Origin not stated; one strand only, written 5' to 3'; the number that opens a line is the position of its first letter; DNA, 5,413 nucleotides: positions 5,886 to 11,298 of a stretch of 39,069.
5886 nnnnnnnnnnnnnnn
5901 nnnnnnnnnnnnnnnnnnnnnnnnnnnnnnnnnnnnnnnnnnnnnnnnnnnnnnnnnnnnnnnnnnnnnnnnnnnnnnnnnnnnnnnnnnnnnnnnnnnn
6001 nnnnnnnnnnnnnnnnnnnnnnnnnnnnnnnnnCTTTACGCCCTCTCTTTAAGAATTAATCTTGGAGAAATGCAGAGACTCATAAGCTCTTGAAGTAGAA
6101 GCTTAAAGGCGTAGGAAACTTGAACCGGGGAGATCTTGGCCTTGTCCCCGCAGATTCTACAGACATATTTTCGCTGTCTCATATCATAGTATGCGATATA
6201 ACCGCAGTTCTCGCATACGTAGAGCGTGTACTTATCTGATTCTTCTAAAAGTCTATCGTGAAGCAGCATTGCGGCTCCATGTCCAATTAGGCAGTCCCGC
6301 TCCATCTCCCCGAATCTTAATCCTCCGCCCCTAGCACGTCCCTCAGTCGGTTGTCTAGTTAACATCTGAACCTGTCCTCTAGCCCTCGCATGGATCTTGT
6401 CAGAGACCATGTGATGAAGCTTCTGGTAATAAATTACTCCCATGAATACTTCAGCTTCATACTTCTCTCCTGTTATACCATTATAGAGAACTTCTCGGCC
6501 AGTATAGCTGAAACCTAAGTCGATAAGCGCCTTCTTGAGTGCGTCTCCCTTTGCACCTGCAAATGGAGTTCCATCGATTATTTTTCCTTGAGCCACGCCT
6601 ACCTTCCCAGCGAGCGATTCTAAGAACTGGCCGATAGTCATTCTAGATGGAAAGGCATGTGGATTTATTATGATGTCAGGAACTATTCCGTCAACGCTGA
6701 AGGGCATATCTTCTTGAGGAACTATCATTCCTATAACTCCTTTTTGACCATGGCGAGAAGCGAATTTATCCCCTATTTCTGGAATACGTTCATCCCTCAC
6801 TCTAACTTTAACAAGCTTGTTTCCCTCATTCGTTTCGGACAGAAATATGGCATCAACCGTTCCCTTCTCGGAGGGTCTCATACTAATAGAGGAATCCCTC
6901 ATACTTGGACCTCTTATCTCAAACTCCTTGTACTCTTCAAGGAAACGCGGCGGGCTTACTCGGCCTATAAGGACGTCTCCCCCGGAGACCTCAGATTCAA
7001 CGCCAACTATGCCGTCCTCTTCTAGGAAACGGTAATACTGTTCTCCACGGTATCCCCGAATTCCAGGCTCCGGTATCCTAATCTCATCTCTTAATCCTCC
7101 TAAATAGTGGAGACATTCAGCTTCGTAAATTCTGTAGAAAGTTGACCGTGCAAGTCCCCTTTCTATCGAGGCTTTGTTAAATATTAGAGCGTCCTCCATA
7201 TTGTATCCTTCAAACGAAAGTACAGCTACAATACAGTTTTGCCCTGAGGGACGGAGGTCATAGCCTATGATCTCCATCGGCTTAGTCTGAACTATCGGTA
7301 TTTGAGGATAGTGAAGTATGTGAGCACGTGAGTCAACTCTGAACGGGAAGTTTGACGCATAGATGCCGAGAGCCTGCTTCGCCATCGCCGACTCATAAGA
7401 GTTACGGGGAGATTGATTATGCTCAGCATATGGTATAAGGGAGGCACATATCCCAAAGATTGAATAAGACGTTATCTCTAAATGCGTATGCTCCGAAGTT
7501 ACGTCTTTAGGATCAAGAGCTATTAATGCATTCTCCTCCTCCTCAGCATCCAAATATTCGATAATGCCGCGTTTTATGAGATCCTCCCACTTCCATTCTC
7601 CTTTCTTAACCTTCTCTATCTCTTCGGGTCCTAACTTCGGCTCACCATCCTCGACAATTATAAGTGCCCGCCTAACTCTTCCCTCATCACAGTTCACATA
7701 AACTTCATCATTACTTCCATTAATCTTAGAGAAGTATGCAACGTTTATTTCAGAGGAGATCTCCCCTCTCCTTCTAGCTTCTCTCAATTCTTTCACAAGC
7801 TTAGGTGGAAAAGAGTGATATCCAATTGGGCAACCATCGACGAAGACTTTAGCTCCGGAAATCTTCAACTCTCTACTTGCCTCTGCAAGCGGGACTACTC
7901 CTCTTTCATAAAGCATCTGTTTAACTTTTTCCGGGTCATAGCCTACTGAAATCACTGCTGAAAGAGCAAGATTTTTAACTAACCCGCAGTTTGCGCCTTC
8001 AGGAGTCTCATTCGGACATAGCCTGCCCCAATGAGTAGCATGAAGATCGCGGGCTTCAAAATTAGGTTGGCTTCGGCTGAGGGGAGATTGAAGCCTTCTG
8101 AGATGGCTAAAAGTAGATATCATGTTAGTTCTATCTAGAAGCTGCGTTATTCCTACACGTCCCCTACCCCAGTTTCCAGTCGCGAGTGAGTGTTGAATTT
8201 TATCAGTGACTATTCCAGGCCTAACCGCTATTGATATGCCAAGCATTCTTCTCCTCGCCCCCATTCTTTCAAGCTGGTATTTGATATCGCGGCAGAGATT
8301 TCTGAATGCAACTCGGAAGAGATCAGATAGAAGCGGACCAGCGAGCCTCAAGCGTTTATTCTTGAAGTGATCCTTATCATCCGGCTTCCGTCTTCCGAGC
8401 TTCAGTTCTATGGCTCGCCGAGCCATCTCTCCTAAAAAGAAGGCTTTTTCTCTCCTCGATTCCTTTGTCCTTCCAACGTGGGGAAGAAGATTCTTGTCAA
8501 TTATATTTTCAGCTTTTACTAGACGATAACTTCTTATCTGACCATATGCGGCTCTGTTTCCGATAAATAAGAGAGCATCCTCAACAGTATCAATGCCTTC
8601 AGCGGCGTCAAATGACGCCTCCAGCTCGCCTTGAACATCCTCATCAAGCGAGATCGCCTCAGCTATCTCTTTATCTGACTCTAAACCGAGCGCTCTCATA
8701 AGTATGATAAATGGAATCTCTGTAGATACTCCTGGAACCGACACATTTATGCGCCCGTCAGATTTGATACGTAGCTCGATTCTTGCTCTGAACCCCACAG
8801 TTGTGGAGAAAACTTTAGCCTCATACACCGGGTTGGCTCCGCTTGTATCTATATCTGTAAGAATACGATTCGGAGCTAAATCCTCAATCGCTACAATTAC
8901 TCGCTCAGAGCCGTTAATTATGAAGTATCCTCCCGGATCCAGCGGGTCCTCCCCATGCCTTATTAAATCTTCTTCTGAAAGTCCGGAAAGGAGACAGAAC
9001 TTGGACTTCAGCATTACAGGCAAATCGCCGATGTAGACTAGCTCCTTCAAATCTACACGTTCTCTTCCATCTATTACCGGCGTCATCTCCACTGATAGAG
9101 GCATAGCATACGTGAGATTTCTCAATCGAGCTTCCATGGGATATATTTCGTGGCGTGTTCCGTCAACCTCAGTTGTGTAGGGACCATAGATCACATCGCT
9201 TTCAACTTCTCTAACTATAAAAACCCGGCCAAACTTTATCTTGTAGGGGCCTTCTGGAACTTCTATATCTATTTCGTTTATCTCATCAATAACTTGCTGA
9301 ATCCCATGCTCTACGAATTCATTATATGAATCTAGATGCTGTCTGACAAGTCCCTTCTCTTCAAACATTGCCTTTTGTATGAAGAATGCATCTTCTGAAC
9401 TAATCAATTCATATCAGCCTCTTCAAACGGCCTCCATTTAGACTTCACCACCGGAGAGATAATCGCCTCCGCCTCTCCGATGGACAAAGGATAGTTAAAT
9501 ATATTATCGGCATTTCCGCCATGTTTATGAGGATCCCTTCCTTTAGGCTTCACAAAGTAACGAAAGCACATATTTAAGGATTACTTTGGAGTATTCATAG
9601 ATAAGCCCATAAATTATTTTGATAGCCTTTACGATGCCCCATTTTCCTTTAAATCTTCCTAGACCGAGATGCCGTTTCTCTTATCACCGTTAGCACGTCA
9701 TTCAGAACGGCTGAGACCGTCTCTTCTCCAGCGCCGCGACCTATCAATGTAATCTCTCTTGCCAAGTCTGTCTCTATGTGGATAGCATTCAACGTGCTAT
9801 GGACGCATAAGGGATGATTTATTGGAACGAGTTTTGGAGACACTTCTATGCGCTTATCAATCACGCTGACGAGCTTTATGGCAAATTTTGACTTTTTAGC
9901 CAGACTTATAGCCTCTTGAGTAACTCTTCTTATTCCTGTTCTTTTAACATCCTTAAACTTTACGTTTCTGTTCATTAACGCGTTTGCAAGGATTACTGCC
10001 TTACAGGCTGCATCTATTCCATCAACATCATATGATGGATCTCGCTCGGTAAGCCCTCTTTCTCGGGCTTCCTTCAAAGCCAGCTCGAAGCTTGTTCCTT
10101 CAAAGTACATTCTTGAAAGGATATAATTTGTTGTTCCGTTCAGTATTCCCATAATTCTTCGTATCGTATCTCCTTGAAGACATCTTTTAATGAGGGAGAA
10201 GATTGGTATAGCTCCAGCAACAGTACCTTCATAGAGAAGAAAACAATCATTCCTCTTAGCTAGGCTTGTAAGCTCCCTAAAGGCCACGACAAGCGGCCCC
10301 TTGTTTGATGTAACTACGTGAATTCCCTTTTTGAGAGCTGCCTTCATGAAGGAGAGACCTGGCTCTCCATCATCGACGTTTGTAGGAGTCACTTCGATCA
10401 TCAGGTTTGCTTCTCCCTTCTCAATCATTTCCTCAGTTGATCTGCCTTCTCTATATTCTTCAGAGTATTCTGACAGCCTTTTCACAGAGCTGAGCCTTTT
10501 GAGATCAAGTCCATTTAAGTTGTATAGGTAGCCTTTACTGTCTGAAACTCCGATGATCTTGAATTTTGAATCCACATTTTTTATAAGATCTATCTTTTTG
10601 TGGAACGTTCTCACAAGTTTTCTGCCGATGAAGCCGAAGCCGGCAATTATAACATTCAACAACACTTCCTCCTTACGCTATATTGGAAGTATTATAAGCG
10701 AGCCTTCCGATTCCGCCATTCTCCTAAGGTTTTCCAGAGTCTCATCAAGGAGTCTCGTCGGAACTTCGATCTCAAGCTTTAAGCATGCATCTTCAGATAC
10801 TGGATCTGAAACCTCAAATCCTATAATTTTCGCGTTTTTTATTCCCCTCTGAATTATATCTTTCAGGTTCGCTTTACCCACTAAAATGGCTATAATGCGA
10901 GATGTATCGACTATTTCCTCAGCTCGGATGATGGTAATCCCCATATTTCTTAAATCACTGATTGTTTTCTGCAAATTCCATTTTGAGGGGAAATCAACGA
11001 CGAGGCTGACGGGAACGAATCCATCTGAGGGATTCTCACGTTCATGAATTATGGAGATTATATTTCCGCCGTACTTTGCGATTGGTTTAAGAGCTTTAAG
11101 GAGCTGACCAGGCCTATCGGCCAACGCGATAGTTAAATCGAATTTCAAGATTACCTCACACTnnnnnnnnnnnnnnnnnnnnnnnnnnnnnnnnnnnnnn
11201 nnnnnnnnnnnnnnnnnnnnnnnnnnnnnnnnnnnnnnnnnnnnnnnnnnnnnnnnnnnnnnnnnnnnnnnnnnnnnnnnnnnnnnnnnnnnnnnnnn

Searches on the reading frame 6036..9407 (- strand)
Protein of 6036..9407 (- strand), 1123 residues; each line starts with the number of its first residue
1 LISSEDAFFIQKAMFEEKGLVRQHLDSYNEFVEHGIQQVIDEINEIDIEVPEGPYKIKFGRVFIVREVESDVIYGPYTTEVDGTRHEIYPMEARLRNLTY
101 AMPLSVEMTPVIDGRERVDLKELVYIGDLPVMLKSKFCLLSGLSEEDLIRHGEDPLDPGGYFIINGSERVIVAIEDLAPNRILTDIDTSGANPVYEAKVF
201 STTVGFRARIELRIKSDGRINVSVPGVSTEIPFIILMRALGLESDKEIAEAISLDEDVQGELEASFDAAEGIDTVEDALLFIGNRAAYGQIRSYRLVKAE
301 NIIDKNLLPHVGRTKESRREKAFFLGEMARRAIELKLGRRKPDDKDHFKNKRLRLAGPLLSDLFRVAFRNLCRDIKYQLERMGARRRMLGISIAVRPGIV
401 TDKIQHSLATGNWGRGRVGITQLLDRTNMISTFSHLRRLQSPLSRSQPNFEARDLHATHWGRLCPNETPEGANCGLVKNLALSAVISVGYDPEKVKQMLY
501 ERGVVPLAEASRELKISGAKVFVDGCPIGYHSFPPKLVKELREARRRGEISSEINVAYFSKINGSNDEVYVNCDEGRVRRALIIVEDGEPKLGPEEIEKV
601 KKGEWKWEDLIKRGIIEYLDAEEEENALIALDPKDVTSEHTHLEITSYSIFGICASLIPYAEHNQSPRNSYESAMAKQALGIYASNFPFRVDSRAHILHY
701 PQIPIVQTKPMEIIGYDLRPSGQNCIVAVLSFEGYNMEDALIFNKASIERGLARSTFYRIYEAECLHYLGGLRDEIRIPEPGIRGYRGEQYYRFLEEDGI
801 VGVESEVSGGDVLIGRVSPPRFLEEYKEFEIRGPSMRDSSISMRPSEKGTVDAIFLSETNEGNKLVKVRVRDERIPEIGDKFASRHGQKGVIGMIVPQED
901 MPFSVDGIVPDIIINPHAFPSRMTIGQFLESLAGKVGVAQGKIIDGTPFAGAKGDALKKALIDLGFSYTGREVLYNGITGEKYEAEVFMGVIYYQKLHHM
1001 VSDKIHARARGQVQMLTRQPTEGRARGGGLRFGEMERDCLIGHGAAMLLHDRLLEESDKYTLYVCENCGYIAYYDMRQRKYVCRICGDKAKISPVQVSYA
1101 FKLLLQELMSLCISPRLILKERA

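Call 65: search_protein_families(library=pfam, proteins=[window:6036-9407:-], max_evalue=0.0001)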
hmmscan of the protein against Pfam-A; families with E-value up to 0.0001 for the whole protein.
window:6036-9407:- (1123 aa): 7 families
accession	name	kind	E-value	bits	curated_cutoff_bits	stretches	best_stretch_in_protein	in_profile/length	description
PF00562.33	RNA_pol_Rpb2_6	-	2e-141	471.9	23.4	1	654-1026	1-373/373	RNA polymerase Rpb2, domain 6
PF04563.20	RNA_pol_Rpb2_1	-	2.2e-53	181.3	28.2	1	19-400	1-201/203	RNA polymerase beta subunit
PF04560.25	RNA_pol_Rpb2_7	-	1.5e-32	112.3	32.1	1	1028-1119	1-86/87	RNA polymerase Rpb2, domain 7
PF04561.19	RNA_pol_Rpb2_2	-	8.1e-30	104.3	21.7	1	210-354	30-190/190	RNA polymerase Rpb2, domain 2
PF04565.21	RNA_pol_Rpb2_3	-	5e-27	94.3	21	1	422-485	1-67/68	RNA polymerase Rpb2, domain 3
PF04566.18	RNA_pol_Rpb2_4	-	2.7e-19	69.4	28.7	1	521-586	1-62/62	RNA polymerase Rpb2, domain 4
PF04567.22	RNA_pol_Rpb2_5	-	6.6e-11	43.3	21.1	1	607-640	1-34/66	RNA polymerase Rpb2, domain 5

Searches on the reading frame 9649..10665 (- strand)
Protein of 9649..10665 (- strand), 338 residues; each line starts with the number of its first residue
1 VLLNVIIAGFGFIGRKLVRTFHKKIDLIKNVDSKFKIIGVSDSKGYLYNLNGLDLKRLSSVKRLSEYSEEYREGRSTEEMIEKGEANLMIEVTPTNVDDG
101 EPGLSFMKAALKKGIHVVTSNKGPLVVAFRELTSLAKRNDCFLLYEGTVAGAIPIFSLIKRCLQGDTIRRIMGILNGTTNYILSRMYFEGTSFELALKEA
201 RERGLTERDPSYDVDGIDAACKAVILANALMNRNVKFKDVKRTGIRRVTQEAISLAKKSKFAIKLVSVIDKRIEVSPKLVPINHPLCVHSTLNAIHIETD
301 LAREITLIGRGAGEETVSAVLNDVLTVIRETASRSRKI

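Call 65: search_protein_families(library=pfam, proteins=[window:9649-10665:-], max_evalue=0.0001)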
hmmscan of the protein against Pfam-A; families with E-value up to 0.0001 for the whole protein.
window:9649-10665:- (338 aa): 3 families
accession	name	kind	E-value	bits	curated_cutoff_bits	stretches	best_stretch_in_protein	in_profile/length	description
PF00742.24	Homoserine_dh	-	5.3e-55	186.4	22.9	1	154-325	1-173/173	Homoserine dehydrogenase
PF03447.22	NAD_binding_3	-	2e-06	28.9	24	1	9-146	1-116/116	Homoserine dehydrogenase, NAD binding domain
PF00208.27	ELFV_dehydrog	-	1.2e-05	25.6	23.4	1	5-85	35-106/241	Glutamate/Leucine/Phenylalanine/Valine dehydrogenase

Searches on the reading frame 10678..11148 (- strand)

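Call 65: search_protein_families(library=pfam, proteins=[window:10678-11148:-], max_evalue=0.0001)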
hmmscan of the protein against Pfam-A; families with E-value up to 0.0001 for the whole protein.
window:10678-11148:- (156 aa): 1 family
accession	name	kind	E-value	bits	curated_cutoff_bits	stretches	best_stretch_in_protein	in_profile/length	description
PF01842.31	ACT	-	3.7e-07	30.3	27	1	7-52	5-50/66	ACT domain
